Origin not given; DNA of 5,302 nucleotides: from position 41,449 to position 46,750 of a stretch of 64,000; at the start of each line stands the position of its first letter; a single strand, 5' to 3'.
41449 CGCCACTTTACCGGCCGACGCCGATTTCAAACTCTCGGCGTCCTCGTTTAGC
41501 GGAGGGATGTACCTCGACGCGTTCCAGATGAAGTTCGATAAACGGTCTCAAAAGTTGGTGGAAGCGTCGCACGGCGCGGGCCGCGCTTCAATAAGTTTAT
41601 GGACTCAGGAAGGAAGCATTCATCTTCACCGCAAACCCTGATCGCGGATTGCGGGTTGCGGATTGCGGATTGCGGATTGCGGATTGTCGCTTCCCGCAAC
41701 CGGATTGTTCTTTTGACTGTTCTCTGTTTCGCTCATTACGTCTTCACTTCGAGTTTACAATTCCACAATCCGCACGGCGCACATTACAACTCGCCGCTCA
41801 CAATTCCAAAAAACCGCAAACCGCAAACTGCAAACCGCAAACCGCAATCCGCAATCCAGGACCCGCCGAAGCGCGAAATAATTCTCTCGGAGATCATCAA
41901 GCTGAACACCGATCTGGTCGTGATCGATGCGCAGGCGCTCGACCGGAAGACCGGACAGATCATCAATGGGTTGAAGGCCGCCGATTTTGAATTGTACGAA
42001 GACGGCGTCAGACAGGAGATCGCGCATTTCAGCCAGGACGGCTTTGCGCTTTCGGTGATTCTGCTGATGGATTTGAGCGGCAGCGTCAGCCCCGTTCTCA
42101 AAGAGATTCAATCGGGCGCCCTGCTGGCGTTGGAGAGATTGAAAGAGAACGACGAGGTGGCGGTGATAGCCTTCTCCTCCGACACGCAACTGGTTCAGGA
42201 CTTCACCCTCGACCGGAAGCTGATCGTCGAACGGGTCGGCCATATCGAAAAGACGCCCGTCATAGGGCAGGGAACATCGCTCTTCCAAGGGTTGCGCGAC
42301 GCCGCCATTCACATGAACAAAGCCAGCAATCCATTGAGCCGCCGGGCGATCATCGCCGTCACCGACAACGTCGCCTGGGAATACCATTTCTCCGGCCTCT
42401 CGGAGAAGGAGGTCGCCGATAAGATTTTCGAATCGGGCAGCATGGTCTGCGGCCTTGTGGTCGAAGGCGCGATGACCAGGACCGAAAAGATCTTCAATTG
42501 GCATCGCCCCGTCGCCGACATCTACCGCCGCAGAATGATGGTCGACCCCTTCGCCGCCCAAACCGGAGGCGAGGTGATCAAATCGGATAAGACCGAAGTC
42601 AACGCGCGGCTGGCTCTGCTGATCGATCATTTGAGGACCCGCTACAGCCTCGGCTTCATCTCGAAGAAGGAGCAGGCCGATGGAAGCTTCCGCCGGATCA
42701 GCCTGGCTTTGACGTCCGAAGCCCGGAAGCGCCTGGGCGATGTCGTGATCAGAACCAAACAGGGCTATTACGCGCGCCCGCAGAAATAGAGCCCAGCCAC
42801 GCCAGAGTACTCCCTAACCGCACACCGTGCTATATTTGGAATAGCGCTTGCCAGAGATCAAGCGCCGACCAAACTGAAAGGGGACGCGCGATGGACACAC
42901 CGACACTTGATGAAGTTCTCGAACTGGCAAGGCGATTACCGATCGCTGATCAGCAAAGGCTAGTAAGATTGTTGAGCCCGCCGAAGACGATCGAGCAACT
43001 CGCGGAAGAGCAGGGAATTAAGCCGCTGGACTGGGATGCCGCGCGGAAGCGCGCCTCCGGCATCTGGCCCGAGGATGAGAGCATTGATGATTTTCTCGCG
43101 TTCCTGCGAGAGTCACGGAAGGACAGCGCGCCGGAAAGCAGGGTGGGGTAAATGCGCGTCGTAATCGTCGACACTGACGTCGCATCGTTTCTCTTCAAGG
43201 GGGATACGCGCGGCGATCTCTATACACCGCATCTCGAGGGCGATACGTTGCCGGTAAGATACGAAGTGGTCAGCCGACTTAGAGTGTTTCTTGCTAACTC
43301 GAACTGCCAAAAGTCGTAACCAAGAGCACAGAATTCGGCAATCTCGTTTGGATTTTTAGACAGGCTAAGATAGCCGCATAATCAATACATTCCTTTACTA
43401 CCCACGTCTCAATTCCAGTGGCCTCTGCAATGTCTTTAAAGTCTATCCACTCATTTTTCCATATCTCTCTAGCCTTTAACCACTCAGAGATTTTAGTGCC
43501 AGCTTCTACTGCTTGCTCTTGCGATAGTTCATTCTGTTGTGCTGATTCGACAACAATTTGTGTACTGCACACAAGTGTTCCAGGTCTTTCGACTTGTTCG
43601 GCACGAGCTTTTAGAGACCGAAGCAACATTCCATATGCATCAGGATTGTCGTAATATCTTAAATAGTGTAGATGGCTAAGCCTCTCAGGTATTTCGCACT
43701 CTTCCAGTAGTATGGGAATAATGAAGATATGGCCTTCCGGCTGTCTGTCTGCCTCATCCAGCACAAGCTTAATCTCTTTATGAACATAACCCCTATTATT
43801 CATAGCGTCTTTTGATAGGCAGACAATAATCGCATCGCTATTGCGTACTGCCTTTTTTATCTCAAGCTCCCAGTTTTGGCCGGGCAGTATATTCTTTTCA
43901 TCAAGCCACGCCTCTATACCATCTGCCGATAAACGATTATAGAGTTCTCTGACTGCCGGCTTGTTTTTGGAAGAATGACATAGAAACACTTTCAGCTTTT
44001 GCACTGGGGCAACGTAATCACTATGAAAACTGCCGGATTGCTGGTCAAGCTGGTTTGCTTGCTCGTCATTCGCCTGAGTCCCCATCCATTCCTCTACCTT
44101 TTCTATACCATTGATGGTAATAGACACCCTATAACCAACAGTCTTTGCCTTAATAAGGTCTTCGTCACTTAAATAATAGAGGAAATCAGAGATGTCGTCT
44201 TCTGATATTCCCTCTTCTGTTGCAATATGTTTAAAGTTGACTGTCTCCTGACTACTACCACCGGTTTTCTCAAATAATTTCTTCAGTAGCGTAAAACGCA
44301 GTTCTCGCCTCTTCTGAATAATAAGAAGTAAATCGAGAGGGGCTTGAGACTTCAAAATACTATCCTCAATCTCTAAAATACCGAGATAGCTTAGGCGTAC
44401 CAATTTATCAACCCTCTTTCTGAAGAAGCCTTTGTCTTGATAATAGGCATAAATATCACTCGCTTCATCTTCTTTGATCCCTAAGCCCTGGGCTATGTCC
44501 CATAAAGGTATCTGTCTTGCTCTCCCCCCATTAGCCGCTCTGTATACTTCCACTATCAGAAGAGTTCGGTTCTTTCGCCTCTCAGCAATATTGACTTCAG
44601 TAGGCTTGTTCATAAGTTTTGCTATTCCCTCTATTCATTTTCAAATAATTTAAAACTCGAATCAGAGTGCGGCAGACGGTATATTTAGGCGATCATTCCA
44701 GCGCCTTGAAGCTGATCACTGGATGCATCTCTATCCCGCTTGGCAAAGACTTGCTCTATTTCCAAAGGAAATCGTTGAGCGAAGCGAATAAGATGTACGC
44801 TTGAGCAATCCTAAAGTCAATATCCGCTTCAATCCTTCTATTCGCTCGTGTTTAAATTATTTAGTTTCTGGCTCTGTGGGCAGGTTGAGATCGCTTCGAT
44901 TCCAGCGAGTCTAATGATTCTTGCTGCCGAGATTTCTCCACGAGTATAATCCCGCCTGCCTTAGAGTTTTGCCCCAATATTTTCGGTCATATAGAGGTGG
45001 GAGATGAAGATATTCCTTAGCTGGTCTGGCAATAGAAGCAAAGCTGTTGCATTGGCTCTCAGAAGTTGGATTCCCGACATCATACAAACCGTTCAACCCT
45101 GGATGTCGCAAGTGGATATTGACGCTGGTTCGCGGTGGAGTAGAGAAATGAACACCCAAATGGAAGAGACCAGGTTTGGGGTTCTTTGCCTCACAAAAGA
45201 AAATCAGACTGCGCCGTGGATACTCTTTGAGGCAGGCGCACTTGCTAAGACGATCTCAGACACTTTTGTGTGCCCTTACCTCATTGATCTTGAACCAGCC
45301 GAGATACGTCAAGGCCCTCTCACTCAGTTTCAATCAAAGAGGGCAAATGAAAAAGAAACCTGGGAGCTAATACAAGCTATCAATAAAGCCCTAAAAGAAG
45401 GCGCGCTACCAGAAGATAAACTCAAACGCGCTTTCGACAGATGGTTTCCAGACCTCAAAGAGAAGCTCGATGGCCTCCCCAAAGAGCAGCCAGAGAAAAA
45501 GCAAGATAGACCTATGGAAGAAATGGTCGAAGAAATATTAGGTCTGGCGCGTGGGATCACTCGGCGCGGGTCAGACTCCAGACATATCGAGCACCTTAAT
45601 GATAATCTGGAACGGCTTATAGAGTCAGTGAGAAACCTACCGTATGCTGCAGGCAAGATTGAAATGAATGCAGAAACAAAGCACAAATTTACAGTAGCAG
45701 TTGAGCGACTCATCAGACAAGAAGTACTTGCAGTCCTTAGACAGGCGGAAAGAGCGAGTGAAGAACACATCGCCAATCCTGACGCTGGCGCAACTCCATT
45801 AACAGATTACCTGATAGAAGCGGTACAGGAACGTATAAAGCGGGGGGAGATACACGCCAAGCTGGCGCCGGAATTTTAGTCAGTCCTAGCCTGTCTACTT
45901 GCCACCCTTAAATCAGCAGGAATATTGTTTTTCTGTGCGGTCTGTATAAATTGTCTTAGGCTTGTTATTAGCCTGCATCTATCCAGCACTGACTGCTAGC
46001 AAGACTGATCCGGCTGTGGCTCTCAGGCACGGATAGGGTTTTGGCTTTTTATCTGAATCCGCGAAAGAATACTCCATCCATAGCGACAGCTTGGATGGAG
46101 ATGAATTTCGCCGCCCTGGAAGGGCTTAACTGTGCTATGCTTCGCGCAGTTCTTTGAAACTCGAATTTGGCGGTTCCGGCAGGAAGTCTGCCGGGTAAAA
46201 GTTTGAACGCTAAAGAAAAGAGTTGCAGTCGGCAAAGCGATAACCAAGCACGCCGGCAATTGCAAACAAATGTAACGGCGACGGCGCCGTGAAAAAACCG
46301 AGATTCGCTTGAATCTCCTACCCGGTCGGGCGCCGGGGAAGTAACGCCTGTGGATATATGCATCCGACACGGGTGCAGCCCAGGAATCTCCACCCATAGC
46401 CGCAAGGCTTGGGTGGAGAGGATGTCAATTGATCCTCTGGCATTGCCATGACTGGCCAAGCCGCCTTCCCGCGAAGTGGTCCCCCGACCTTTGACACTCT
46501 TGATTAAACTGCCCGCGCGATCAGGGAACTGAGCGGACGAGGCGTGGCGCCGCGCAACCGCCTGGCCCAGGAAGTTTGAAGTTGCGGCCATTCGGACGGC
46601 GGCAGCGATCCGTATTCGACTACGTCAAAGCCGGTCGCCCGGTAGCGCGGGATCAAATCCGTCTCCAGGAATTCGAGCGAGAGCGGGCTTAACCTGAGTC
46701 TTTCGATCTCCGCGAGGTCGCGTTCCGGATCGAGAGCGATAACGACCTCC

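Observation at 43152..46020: Low-GC island with two divergent TIR-domain genes inserted into a vapC toxin gene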

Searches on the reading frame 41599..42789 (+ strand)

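Call 3: search_protein_families(library=pfam, proteins=[window:41599-42789:+], max_evalue=1)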
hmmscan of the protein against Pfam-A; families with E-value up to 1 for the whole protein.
window:41599-42789:+ (396 aa): 3 families
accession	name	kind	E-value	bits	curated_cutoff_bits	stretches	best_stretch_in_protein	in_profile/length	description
PF13519.12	VWA_2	-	2.4e-10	41.4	27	1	153-256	1-105/107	von Willebrand factor type A domain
PF00092.34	VWA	-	8.9e-06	26.5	23.8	1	153-283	2-134/174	von Willebrand factor type A domain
PF13768.12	VWA_3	-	0.076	13.5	27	1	153-257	3-106/155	von Willebrand factor type A domain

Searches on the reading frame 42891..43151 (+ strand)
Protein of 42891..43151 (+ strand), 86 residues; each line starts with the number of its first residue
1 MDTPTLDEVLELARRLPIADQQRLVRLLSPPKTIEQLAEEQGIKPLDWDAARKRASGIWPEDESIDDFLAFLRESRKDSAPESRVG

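Call 3: search_protein_families(library=pfam, proteins=[window:42891-43151:+], max_evalue=1)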
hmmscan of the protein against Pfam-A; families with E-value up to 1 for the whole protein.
window:42891-43151:+ (86 aa): 0 families

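Call 4: search_protein_families(library=padloc, proteins=[window:42891-43151:+], max_evalue=1)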
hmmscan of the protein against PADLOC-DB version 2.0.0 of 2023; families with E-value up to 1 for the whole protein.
window:42891-43151:+ (86 aa): 0 families

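Call 5: search_protein_families(library=ncbifam, proteins=[window:42891-43151:+], max_evalue=1)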
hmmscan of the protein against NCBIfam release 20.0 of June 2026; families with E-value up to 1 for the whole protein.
window:42891-43151:+ (86 aa): 0 families

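Call 43: find_homologous_proteins(query=window:42891-43151:+)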
Query window:42891-43151:+ (86 aa): 81 proteins with E <= 0.001 among 112 candidates.
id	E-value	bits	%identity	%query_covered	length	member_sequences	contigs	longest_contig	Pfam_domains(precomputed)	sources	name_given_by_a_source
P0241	1.2e-41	158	89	99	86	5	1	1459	-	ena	-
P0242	1.1e-40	155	86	99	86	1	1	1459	-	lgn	-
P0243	2.6e-39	150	86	98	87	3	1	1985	-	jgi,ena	jgi:hypothetical protein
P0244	2.8e-39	150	84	99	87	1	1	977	-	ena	-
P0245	1.2e-38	148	84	99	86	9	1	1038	-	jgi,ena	-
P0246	5.7e-38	146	88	93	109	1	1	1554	-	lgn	-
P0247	3.9e-37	143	84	99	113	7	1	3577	-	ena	-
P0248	1.3e-36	142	78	99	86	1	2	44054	-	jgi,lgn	jgi:hypothetical protein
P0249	1.8e-36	141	79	98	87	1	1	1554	-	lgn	-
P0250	2.0e-36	141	80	99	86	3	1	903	-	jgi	jgi:hypothetical protein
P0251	2.9e-36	141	78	99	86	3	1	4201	-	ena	-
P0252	4.9e-36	140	81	100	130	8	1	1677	-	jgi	jgi:transposase-like protein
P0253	5.7e-36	140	81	99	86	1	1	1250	-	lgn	-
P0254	6.0e-36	140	76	99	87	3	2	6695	-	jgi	jgi:hypothetical protein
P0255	1.1e-35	139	76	99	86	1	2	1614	-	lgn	-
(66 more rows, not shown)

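Call 44: find_encoding_contigs(protein=P0248, flank=6000, max_places=3)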
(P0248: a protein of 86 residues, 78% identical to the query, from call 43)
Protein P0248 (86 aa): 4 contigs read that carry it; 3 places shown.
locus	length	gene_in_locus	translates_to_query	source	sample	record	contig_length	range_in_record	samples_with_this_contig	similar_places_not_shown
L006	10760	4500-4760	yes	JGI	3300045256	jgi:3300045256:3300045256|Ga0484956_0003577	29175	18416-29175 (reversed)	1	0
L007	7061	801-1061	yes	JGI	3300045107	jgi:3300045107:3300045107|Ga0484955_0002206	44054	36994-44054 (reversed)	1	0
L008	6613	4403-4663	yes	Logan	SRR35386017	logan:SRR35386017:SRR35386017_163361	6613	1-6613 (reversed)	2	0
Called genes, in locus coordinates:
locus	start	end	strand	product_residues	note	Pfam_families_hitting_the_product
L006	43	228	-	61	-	-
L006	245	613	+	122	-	-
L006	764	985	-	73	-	-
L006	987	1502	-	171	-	-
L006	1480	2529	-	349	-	-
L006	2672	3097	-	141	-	PF04098:Rad52_Rad22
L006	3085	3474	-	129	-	-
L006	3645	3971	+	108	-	-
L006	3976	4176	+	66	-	-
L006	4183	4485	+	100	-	-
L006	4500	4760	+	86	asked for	-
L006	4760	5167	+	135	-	PF01850:PIN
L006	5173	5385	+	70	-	-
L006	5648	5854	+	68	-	-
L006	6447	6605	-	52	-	-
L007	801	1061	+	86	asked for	-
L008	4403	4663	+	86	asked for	-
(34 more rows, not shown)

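Call 45: find_encoding_contigs(protein=P0241, flank=3000, max_places=3)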
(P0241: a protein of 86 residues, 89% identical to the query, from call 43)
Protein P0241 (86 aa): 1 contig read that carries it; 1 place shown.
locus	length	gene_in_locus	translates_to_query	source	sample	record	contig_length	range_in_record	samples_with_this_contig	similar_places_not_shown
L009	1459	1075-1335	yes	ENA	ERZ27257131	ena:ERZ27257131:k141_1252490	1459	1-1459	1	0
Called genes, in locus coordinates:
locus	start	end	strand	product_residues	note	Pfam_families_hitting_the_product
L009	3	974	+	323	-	?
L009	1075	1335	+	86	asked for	-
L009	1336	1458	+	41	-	?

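Call 49: find_encoding_contigs(protein=P0247, flank=4000, max_places=3)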
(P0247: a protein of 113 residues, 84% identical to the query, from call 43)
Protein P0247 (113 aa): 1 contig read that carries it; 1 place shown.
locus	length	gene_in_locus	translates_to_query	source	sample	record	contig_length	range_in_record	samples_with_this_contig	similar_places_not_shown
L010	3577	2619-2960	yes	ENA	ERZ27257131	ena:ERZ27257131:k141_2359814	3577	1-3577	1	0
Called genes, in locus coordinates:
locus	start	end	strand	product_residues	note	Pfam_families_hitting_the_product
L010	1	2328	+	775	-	?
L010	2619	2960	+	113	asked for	-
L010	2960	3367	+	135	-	PF01850:PIN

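Call 102: find_encoding_contigs(protein=P0243, flank=3000, max_places=4)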
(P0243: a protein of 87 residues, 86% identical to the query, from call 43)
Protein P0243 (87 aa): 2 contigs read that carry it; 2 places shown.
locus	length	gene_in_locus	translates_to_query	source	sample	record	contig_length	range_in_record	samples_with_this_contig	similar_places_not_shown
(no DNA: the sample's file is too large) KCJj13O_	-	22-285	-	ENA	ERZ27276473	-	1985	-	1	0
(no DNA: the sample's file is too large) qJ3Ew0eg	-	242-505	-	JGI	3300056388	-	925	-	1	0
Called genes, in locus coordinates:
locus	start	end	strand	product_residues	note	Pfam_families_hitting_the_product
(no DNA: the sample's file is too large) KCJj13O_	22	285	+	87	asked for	-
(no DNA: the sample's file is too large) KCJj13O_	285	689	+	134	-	PF01850:PIN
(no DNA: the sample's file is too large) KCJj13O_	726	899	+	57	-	-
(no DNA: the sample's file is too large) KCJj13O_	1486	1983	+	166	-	?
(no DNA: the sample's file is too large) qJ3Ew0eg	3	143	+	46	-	?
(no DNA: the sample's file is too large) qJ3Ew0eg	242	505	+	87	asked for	-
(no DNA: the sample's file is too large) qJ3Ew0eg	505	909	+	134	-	PF01850:PIN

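Call 106: search_protein_families(library=phrogs, proteins=[window:42891-43151:+], max_evalue=0.001)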
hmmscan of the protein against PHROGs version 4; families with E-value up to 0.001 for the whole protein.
window:42891-43151:+ (86 aa): 0 families

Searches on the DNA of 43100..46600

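Call 74: search_rna_families(source=window, start=43100, end=46600, threshold=evalue, max_evalue=1)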
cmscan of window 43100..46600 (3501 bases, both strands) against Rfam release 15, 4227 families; matches with E-value up to 1: 0.
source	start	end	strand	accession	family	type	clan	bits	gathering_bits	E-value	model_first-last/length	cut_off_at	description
